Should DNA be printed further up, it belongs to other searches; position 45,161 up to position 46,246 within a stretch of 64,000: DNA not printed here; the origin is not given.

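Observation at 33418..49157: PUL 2 has full trans-envelope signalling and SusC/D but no recognisable classical glycoside hydrolase; its enzymes are oxidoreductases, an esterase, an exported nitrilase-type amidase and a PHP-type metallohydrolase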

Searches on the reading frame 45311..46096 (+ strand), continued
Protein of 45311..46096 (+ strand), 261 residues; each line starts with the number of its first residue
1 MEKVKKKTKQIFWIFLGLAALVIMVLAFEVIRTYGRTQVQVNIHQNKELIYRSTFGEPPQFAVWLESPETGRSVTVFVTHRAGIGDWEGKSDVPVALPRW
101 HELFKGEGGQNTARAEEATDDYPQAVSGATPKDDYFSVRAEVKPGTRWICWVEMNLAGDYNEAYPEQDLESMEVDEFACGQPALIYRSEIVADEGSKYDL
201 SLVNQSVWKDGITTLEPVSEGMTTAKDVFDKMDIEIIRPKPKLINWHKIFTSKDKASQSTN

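Call 54: search_protein_families(library=pfam, proteins=[L017:12379-13530:+, L052:11135-12193:+, L008:12988-14010:+, L066:2127-3815:+, L080:10739-11776:+, L054:5018-5488:+, L081:8663-10042:+, L079:2618-4024:+, L037:5777-7186:+, L084:6891-8468:+], max_evalue=0.01)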
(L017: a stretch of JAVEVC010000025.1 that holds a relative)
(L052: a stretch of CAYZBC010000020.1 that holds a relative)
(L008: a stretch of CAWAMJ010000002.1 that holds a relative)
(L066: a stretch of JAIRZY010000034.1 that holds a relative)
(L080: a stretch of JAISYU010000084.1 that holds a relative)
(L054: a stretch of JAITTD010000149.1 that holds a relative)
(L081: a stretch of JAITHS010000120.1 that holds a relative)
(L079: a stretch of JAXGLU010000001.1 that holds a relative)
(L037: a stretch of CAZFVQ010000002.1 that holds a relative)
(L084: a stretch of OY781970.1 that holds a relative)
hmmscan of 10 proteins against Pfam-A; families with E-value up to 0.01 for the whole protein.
L017:12379-13530:+ (383 aa): 4 families
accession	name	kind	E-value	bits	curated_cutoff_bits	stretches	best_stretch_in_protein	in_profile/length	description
PF00326.27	Peptidase_S9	-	1.7e-05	24.8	22.6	1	223-359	51-185/213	Prolyl oligopeptidase family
PF12715.13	Abhydrolase_7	-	5.9e-05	22.9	21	1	221-352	210-334/388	Abhydrolase family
PF10503.15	Esterase_PHB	-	0.0014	18.4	23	1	140-251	7-113/219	Esterase PHB depolymerase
PF22244.2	GCE_fung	-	0.0062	16.8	27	0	303-348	187-231/231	Glucuronyl esterase, fungi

L052:11135-12193:+ (352 aa): 1 family
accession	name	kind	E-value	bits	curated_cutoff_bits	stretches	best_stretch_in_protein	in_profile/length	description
PF00248.27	Aldo_ket_red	-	2.3e-62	211.2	24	1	20-327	2-288/291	Aldo/keto reductase family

L008:12988-14010:+ (340 aa): 1 family
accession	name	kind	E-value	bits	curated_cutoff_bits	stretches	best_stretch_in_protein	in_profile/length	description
PF00795.27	CN_hydrolase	-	7.8e-22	78.3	23.2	1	33-266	1-250/256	Carbon-nitrogen hydrolase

L066:2127-3815:+ (562 aa): 2 families
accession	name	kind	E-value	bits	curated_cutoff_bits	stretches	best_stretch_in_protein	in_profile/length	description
PF06283.17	ThuA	-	2.3e-10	41.5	33.4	1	337-555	17-208/209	Trehalose utilisation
PF00857.26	Isochorismatase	-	6.7e-09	36.5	27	1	193-239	104-147/175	Isochorismatase domain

L080:10739-11776:+ (345 aa): 5 families
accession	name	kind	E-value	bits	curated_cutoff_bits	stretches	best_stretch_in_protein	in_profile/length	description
PF00107.32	ADH_zinc_N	-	1.3e-27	96.7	31.8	1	174-300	2-128/129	Zinc-binding dehydrogenase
PF08240.17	ADH_N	-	1.1e-24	87.1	23.5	1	24-130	2-100/104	Alcohol dehydrogenase GroES-like domain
PF16912.11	Glu_dehyd_C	-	1.1e-09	38.6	34.9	1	144-323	6-199/211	Glucose dehydrogenase C-terminus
PF13602.12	ADH_zinc_N_2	-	1.7e-06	29.5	27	1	205-325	1-123/134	Zinc-binding dehydrogenase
PF01262.27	AlaDh_PNT_C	-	0.00029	20.8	23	1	154-242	17-104/214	Alanine dehydrogenase/PNT, C-terminal domain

L054:5018-5488:+ (156 aa): 1 family
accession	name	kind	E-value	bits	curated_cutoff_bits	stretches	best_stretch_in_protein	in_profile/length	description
PF05025.18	RbsD_FucU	-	1.2e-36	126.7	25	1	11-147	1-138/138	RbsD / FucU transport protein family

L081:8663-10042:+ (459 aa): 1 family
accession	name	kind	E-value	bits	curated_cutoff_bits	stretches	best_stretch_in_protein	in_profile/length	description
PF07690.21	MFS_1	-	7e-17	61.8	33.4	1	22-356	5-309/347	Major Facilitator Superfamily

L079:2618-4024:+ (468 aa): 6 families
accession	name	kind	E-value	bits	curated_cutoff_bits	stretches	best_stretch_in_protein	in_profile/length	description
PF01041.23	DegT_DnrJ_EryC1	-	5e-100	335.7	19.8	1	77-402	5-325/360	DegT/DnrJ/EryC1/StrS aminotransferase family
PF00155.27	Aminotran_1_2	-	6.6e-09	35.9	19.7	1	97-189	43-151/361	Aminotransferase class I and II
PF00266.25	Aminotran_5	-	6.3e-06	25.8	21.5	1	95-223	42-181/371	Aminotransferase class-V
PF01276.26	OKR_DC_1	-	2.3e-05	23.8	27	1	100-173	70-143/417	Orn/Lys/Arg decarboxylase, major domain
PF01053.26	Cys_Met_Meta_PP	-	8.8e-05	21.7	27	1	98-219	54-175/381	Cys/Met metabolism PLP-dependent enzyme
PF01212.27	Beta_elim_lyase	-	0.00011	22.1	27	1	94-338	30-273/288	Beta-eliminating lyase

L037:5777-7186:+ (469 aa): 1 family
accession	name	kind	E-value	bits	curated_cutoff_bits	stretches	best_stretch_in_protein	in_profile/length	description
PF21959.2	DUF6923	-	0.0033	17.7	27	0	182-347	40-184/234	Repeat of unknown function (DUF6923)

L084:6891-8468:+ (525 aa): 2 families
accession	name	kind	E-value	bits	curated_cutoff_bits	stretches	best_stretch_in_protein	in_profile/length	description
PF07681.17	DoxX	-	1.6e-07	32.3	23.6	1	18-105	2-77/85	DoxX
PF04173.18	DoxD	-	0.0027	18.1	22.7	0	19-164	3-152/167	TQO small subunit DoxD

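Call 55: search_protein_families(library=pfam, proteins=[L033:12952-13713:-, L033:13735-14919:-, L023:16386-17318:-, L042:17529-18131:-, L043:15692-16666:-, L056:3255-4400:+, L024:16375-19170:-, L017:2609-3820:+, L024:11820-12566:+, L077:2555-3730:+], max_evalue=0.01)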
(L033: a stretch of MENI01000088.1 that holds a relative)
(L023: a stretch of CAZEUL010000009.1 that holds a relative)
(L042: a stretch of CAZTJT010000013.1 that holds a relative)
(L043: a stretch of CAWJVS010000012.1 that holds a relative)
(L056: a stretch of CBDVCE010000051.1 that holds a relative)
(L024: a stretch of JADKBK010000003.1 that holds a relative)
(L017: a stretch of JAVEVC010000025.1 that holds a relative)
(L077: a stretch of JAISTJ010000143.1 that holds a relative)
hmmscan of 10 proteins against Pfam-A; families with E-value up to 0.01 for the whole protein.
L033:12952-13713:- (253 aa): 1 family
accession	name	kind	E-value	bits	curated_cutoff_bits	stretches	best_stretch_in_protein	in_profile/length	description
PF13580.11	SIS_2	-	5e-43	146.9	27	1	5-146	1-138/138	SIS domain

L033:13735-14919:- (394 aa): 2 families
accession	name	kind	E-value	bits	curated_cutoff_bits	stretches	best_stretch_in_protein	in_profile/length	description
PF07690.21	MFS_1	-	3.1e-26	92.5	33.4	2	23-246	3-235/347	Major Facilitator Superfamily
PF00083.30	Sugar_tr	-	9.5e-05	21.9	22.3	1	50-188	45-190/452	Sugar (and other) transporter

L023:16386-17318:- (310 aa): 1 family
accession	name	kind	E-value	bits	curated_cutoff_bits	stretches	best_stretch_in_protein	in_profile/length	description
PF10110.14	GPDPase_memb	-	9.8e-06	24.9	29.6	1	139-212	165-239/321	Membrane domain of glycerophosphoryl diester phosphodiesterase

L042:17529-18131:- (200 aa): 2 families
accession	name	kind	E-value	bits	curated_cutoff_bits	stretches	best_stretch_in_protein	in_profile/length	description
PF18955.5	DUF5698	-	5.9e-27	94.3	27.5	1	32-89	1-58/58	Domain of unknown function (DUF5698)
PF10035.14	DUF2179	-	4.3e-12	46.1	22.8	1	122-172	1-53/55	Uncharacterized protein conserved in bacteria (DUF2179)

L043:15692-16666:- (324 aa): 3 families
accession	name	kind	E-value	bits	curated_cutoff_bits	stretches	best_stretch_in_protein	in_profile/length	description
PF00480.26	ROK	-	1.4e-49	169.7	22.9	1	4-313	2-293/294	ROK family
PF02685.22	Glucokinase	-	3.9e-05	23.3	22.1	1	7-265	4-263/314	Glucokinase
PF01869.26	BcrAD_BadFG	-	0.0011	19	31.5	1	4-78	1-78/271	BadF/BadG/BcrA/BcrD ATPase family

L056:3255-4400:+ (381 aa): 7 families
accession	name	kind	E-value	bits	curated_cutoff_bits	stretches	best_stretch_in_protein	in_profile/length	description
PF01408.29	GFO_IDH_MocA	-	2.3e-30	106.2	24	1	6-121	2-118/120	Oxidoreductase family, NAD-binding Rossmann fold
PF22725.1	GFO_IDH_MocA_C3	-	8.4e-27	94.1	27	1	132-254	2-122/124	GFO/IDH/MocA C-terminal domain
PF02894.22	GFO_IDH_MocA_C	-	4.8e-23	82.5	22.9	1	135-357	1-217/218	Oxidoreductase family, C-terminal alpha/beta domain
PF03807.23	F420_oxidored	-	2.7e-05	25.1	21.6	1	6-80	1-74/94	NADP oxidoreductase coenzyme F420-dependent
PF01488.26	Shikimate_DH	-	0.00015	22.3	24.3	1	5-75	13-85/138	Shikimate / quinate 5-dehydrogenase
PF03447.22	NAD_binding_3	-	0.0003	21.9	24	1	11-119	1-113/116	Homoserine dehydrogenase, NAD binding domain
PF02423.21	OCD_Mu_crystall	-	0.0024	17.4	24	1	7-116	132-243/314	Ornithine cyclodeaminase/mu-crystallin family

L024:16375-19170:- (931 aa): 7 families
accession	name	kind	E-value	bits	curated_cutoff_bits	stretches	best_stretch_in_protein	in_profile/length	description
PF22666.2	Glyco_hydro_2_N2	-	2.6e-24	86.6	27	2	126-255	47-166/167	Glycosyl hydrolase 2 galactose-binding domain-like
PF18368.7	Ig_GlcNase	-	2.3e-23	82.8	26.3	1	819-924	1-105/105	Exo-beta-D-glucosaminidase Ig-fold domain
PF00703.27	Glyco_hydro_2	-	6.9e-12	46.5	23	1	281-388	13-109/109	Glycosyl hydrolases family 2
PF17786.7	Mannosidase_ig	-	1.2e-07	32.5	23.4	1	743-825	4-88/91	Mannosidase Ig/CBM-like domain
PF02837.24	Glyco_hydro_2_N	-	2e-07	31.5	28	1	128-220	66-154/169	Glycosyl hydrolases family 2, sugar binding domain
PF02836.23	Glyco_hydro_2_C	-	1.7e-06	27.8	21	1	436-546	42-157/302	Glycosyl hydrolases family 2, TIM barrel domain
PF13364.12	BetaGal_ABD2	-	3.2e-05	25.1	23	1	96-198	6-105/112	Beta-galactosidase second all-beta domain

L017:2609-3820:+ (403 aa): 3 families
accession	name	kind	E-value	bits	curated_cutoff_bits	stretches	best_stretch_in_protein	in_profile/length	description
PF13088.12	BNR_2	-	5.3e-14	52.7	31.4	1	161-321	84-229/277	BNR repeat-like domain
PF24316.1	Tli3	-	0.00022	22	27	0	243-296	42-102/129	T6SS Tli3 immunity protein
PF02012.26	BNR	-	0.0097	16.2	27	0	230-239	2-11/12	BNR/Asp-box repeat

L024:11820-12566:+ (248 aa): 1 family
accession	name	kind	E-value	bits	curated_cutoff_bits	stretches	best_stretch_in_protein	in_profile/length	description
PF06439.18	3keto-disac_hyd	-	1.1e-39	136.9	26.8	1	34-246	1-187/187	3-keto-disaccharide hydrolase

L077:2555-3730:+ (391 aa): 2 families
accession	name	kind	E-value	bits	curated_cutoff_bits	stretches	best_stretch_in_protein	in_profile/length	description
PF13378.12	MR_MLE_C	-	1.6e-67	227.8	29.4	1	137-364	2-218/219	Enolase C-terminal domain-like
PF02746.21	MR_MLE_N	-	1.1e-24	87.3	22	1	25-116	29-117/117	Mandelate racemase / muconate lactonizing enzyme, N-terminal domain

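Call 59: search_protein_families(library=pfam, proteins=[L028:419-1642:+, L054:46-1545:+, L059:6610-7971:+, L031:8314-9768:+, L074:1313-2515:+, L073:3619-4569:+, L073:2389-3606:+, L008:7826-9928:+, L008:10721-12952:+, L008:6813-7874:+], max_evalue=0.01)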
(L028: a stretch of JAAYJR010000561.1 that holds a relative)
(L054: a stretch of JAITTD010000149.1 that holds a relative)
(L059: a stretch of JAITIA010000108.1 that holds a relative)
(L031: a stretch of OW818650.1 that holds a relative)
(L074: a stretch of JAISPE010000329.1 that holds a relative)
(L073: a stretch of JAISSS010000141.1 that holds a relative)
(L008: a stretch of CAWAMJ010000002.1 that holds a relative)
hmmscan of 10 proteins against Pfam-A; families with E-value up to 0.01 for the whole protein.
L028:419-1642:+ (407 aa): 1 family
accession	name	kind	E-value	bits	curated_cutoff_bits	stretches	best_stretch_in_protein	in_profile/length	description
PF06935.16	DUF1284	-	3.2e-09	37.5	25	1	274-365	7-93/102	Protein of unknown function (DUF1284)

L054:46-1545:+ (499 aa): 0 families

L059:6610-7971:+ (453 aa): 2 families
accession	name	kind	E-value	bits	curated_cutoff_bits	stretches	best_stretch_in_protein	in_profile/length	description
PF01120.23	Alpha_L_fucos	-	4.2e-63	214.3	25.2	1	25-318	16-344/345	Alpha-L-fucosidase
PF14871.12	GHL6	-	0.00023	21.8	35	1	94-152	9-63/132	Hypothetical glycosyl hydrolase 6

L031:8314-9768:+ (484 aa): 1 family
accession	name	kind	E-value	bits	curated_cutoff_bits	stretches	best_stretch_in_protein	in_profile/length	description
PF14885.12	GHL15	-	3.1e-06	27.8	27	1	86-421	1-271/271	Hypothetical glycosyl hydrolase family 15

L074:1313-2515:+ (400 aa): 3 families
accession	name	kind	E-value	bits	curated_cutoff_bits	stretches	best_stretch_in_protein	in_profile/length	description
PF17170.10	DUF5128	-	3.1e-46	158.5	22.9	1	37-337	11-308/321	6-bladed beta-propeller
PF16288.11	DUF4934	-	8.5e-12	45.5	27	1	49-149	3-101/102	Domain of unknown function (DUF4934)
PF16287.11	DUF4933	-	0.0023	17.7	26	1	219-266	234-282/396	Domain of unknown function (DUF4933)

L073:3619-4569:+ (316 aa): 10 families
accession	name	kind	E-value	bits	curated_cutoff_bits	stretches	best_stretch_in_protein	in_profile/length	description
PF07992.20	Pyr_redox_2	-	2.5e-44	152.3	26.1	1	9-299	2-290/291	Pyridine nucleotide-disulphide oxidoreductase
PF13738.12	Pyr_redox_3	-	8.1e-19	68.4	30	1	105-283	122-305/305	Pyridine nucleotide-disulphide oxidoreductase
PF00070.33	Pyr_redox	-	2.2e-14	54.1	22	1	150-214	1-70/82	Pyridine nucleotide-disulphide oxidoreductase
PF00890.30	FAD_binding_2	-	1.2e-06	28.4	20.4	1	11-45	3-38/414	FAD binding domain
PF01266.30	DAO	-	3.8e-05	23.8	27.9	0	10-43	2-37/353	FAD dependent oxidoreductase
PF01134.28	GIDA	-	4.1e-05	23.2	22.1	1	10-42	2-29/391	Glucose inhibited division protein A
PF12831.13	FAD_oxidored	-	0.00033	20.5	27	1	11-52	3-45/416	FAD dependent oxidoreductase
PF13450.12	NAD_binding_8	-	0.00073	20.2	21.9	1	12-50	1-40/68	NAD(P)-binding Rossmann-like domain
PF13241.12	NAD_binding_7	-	0.0012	19.8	22.1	0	147-249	6-71/104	Putative NAD(P)-binding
PF03486.20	HI0933_like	-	0.0013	18.7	50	0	10-39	3-32/244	HI0933-like protein Rossmann domain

L073:2389-3606:+ (405 aa): 2 families
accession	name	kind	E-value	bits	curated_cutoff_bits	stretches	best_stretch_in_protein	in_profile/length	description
PF02602.20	HEM4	-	4.4e-28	98.4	27.5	1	187-384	3-222/231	Uroporphyrinogen-III synthase HemD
PF13787.11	HXXEE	-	4.3e-05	24.7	25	1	10-127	2-114/114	Protein of unknown function with HXXEE motif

L008:7826-9928:+ (700 aa): 9 families
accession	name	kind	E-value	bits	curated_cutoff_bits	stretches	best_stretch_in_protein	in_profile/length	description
PF14559.12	TPR_19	-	4.5e-18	65.8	25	1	134-177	2-45/68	Tetratricopeptide repeat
PF07719.23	TPR_2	-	1.1e-11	44.3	27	1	124-156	2-34/34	Tetratricopeptide repeat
PF13428.12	TPR_14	-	7.1e-10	39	23.5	0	130-163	8-41/44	Tetratricopeptide repeat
PF13431.12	TPR_17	-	2.2e-08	34.2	24.4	0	147-177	3-33/34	Tetratricopeptide repeat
PF13424.12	TPR_12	-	4.8e-07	30.3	30.1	0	137-187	17-75/77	Tetratricopeptide repeat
PF25064.1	ARM_TT21_5th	-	3.1e-06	27.9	27.8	1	134-236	12-117/117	TT21 fifth ARM repeats domain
PF13432.12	TPR_16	-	6.1e-05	23.8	32.7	1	127-191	1-65/65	Tetratricopeptide repeat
PF13174.12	TPR_6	-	0.0013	19.7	26.3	0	126-155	3-32/33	Tetratricopeptide repeat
PF00515.34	TPR_1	-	0.0049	17.1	27.8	0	124-156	2-34/34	Tetratricopeptide repeat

L008:10721-12952:+ (743 aa): 0 families

L008:6813-7874:+ (353 aa): 1 family
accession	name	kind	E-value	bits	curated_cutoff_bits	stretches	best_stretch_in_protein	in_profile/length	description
PF17128.10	DUF5107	-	9.7e-120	399.6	24.4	1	47-337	3-294/310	Domain of unknown function (DUF5107)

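Call 64: search_protein_representatives(alignment_id=A1)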
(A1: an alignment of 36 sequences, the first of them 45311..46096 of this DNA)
Query: 36 sequences, 250 profile positions. Proteins with E-value up to 0.001 (for the whole library): 543; up to 1e-10: 260; up to 1e-30: 57. The best 150 are listed.
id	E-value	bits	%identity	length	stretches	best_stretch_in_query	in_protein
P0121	6.1e-114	395.8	-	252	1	7-249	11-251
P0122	4.8e-74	265.1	-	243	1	7-243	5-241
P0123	2.7e-71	256.1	-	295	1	7-247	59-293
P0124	1.3e-66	240.7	-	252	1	8-240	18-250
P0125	2.3e-64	233.4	-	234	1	9-241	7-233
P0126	3.6e-60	219.7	-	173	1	63-231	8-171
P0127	4.5e-58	212.8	-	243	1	6-243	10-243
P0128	6.1e-57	209.1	-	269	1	34-241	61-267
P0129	4.4e-54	199.7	-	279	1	16-237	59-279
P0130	2.6e-50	187.4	-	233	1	29-232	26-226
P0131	6.3e-50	186.1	-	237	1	7-237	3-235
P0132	6.5e-50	186.0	-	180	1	66-242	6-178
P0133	7.4e-50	185.9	-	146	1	74-187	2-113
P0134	9.7e-50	185.5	-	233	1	19-238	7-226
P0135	3.3e-48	180.5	-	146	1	5-135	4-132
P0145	2.4e-39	151.4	-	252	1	37-235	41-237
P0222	7.4e-19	84.3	-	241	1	13-223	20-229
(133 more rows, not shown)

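Call 67: search_protein_families(library=pfam, alignment_id=A3, max_evalue=1)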
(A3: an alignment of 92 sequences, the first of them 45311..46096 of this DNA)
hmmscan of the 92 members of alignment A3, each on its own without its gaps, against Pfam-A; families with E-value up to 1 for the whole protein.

A. member 1, window:45311-46096:+ (261 aa): 0 families

B. families by the number of members that match (of 92 scanned): 28 families (the first 25 are shown)
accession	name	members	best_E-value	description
PF10029.15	DUF2271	77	1.2e-08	Predicted periplasmic protein (DUF2271)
PF04205.19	FMN_bind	3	0.053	FMN-binding domain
PF13627.12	LptM_cons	2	0.094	LPS-assembly lipoprotein LptM, conserved region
PF17531.7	O_Spanin_T7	1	0.0061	Spanin, outer lipoprotein subunit T7-like virus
PF00391.29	PEP-utilizers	1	0.016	PEP-utilising enzyme, mobile domain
PF21520.3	ITGAX-like_Ig_3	1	0.021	Integrin alpha-X-like, Ig-like domain 3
PF03443.20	AA9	1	0.031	Auxiliary Activity family 9 (formerly GH61)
PF11941.14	DUF3459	1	0.037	Domain of unknown function (DUF3459)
PF23860.1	Ribophorin_II_3rd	1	0.043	Ribophorin II third domain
PF13024.11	DUF3884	1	0.048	Protein of unknown function (DUF3884)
PF24490.1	DUF7585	1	0.06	Domain of unknown function (DUF7585)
PF13190.11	PDGLE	1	0.07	PDGLE domain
PF24342.1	OB_DEPS-1_2nd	1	0.09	P-granule-associated protein DEPS-1, second OB-fold domain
PF08648.17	SNRNP27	1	0.11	U4/U6.U5 small nuclear ribonucleoproteins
PF19758.4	DUF6245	1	0.11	Family of unknown function (DUF6245)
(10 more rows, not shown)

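Call 74: find_encoding_contigs(protein=P0145, flank=8000, max_places=2)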
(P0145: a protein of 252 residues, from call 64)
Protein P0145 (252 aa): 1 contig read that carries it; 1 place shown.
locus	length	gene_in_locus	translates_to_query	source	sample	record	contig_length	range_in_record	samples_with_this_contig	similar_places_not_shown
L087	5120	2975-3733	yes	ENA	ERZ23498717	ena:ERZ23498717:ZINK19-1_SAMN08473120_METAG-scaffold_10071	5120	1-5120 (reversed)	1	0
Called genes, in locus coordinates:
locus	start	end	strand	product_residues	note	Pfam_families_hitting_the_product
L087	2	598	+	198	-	?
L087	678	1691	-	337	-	PF00493:MCM (faint), PF20030:bpMoxR, PF07726:AAA_3, PF07728:AAA_5, PF17863:AAA_lid_2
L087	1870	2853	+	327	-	PF01073:3Beta_HSD, PF01370:Epimerase, PF02719:Polysacc_synt_2, PF04321:RmlD_sub_bind, PF05368:NmrA (weak), PF07993:NAD_binding_4 (faint), PF13460:NAD_binding_10, PF16363:GDP_Man_Dehyd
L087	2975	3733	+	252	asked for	-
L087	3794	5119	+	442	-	?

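Call 75: find_encoding_contigs(protein=P0222, flank=8000, max_places=2)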
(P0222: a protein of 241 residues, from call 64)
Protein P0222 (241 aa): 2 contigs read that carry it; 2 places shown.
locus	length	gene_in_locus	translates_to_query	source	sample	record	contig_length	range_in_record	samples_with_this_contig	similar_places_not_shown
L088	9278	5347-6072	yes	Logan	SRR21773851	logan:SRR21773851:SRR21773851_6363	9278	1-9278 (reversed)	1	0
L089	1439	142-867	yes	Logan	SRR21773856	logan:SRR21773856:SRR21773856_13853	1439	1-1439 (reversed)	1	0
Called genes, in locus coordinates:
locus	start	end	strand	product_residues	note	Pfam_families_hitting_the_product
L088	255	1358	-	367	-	PF04851:ResIII, PF00270:DEAD, PF00271:Helicase_C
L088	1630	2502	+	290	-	PF06182:ABC2_membrane_6 (weak)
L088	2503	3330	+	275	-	PF06182:ABC2_membrane_6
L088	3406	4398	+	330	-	PF00005:ABC_tran, PF13304:AAA_21, PF13732:DrrA1-3_C (faint)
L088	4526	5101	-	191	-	PF02525:Flavodoxin_2, PF03358:FMN_red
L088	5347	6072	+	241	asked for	-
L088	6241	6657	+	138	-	-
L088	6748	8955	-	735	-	PF09371:Tex_N, PF22706:Tex_central_region, PF14639:YqgF (weak), PF16921:Tex_YqgF, PF14635:HHH_7 (weak), PF12836:HHH_3, PF17674:HHH_9, PF00575:S1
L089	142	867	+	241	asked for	-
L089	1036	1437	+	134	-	?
